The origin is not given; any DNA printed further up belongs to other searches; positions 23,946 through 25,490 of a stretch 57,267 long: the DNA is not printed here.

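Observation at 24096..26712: Two atypical fold-type-II PLP enzymes occupy the slot where diaminopropionate ammonia-lyase is expected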

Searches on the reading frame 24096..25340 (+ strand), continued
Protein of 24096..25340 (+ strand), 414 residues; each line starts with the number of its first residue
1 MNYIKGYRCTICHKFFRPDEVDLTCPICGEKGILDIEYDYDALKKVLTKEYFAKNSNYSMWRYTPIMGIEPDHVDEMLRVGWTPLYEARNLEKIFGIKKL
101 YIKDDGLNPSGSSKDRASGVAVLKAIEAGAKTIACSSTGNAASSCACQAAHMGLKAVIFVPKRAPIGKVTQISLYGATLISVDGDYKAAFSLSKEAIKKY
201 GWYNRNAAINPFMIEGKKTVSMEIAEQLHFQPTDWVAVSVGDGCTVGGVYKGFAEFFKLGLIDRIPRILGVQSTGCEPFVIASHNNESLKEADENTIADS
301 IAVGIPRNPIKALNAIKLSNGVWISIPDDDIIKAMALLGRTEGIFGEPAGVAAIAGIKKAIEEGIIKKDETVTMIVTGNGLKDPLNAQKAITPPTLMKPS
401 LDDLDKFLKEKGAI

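Call 29: search_solved_structures(query=window:24096-25337:+, max_evalue=1e-30, show_alignments=5)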
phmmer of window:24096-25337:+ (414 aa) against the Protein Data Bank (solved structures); distinct sequences matched with E-value up to 1e-30: 5.
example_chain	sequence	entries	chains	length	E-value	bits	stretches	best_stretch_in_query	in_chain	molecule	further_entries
2zsj_A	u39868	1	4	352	4.4e-64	219.9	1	77-408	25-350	Threonine synthase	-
2d1f_A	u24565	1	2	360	1.2e-61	211.9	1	72-391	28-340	Threonine synthase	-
1uim_A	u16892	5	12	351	9e-57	195.9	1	78-394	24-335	Threonine Synthase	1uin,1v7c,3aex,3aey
6cgq_A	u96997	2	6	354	3.8e-56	193.8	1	77-396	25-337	Threonine synthase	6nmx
1e5x_A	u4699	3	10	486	1.8e-35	125.8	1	31-382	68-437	THREONINE SYNTHASE | THREONINE SYNTHASE 1, CHLOROPLASTIC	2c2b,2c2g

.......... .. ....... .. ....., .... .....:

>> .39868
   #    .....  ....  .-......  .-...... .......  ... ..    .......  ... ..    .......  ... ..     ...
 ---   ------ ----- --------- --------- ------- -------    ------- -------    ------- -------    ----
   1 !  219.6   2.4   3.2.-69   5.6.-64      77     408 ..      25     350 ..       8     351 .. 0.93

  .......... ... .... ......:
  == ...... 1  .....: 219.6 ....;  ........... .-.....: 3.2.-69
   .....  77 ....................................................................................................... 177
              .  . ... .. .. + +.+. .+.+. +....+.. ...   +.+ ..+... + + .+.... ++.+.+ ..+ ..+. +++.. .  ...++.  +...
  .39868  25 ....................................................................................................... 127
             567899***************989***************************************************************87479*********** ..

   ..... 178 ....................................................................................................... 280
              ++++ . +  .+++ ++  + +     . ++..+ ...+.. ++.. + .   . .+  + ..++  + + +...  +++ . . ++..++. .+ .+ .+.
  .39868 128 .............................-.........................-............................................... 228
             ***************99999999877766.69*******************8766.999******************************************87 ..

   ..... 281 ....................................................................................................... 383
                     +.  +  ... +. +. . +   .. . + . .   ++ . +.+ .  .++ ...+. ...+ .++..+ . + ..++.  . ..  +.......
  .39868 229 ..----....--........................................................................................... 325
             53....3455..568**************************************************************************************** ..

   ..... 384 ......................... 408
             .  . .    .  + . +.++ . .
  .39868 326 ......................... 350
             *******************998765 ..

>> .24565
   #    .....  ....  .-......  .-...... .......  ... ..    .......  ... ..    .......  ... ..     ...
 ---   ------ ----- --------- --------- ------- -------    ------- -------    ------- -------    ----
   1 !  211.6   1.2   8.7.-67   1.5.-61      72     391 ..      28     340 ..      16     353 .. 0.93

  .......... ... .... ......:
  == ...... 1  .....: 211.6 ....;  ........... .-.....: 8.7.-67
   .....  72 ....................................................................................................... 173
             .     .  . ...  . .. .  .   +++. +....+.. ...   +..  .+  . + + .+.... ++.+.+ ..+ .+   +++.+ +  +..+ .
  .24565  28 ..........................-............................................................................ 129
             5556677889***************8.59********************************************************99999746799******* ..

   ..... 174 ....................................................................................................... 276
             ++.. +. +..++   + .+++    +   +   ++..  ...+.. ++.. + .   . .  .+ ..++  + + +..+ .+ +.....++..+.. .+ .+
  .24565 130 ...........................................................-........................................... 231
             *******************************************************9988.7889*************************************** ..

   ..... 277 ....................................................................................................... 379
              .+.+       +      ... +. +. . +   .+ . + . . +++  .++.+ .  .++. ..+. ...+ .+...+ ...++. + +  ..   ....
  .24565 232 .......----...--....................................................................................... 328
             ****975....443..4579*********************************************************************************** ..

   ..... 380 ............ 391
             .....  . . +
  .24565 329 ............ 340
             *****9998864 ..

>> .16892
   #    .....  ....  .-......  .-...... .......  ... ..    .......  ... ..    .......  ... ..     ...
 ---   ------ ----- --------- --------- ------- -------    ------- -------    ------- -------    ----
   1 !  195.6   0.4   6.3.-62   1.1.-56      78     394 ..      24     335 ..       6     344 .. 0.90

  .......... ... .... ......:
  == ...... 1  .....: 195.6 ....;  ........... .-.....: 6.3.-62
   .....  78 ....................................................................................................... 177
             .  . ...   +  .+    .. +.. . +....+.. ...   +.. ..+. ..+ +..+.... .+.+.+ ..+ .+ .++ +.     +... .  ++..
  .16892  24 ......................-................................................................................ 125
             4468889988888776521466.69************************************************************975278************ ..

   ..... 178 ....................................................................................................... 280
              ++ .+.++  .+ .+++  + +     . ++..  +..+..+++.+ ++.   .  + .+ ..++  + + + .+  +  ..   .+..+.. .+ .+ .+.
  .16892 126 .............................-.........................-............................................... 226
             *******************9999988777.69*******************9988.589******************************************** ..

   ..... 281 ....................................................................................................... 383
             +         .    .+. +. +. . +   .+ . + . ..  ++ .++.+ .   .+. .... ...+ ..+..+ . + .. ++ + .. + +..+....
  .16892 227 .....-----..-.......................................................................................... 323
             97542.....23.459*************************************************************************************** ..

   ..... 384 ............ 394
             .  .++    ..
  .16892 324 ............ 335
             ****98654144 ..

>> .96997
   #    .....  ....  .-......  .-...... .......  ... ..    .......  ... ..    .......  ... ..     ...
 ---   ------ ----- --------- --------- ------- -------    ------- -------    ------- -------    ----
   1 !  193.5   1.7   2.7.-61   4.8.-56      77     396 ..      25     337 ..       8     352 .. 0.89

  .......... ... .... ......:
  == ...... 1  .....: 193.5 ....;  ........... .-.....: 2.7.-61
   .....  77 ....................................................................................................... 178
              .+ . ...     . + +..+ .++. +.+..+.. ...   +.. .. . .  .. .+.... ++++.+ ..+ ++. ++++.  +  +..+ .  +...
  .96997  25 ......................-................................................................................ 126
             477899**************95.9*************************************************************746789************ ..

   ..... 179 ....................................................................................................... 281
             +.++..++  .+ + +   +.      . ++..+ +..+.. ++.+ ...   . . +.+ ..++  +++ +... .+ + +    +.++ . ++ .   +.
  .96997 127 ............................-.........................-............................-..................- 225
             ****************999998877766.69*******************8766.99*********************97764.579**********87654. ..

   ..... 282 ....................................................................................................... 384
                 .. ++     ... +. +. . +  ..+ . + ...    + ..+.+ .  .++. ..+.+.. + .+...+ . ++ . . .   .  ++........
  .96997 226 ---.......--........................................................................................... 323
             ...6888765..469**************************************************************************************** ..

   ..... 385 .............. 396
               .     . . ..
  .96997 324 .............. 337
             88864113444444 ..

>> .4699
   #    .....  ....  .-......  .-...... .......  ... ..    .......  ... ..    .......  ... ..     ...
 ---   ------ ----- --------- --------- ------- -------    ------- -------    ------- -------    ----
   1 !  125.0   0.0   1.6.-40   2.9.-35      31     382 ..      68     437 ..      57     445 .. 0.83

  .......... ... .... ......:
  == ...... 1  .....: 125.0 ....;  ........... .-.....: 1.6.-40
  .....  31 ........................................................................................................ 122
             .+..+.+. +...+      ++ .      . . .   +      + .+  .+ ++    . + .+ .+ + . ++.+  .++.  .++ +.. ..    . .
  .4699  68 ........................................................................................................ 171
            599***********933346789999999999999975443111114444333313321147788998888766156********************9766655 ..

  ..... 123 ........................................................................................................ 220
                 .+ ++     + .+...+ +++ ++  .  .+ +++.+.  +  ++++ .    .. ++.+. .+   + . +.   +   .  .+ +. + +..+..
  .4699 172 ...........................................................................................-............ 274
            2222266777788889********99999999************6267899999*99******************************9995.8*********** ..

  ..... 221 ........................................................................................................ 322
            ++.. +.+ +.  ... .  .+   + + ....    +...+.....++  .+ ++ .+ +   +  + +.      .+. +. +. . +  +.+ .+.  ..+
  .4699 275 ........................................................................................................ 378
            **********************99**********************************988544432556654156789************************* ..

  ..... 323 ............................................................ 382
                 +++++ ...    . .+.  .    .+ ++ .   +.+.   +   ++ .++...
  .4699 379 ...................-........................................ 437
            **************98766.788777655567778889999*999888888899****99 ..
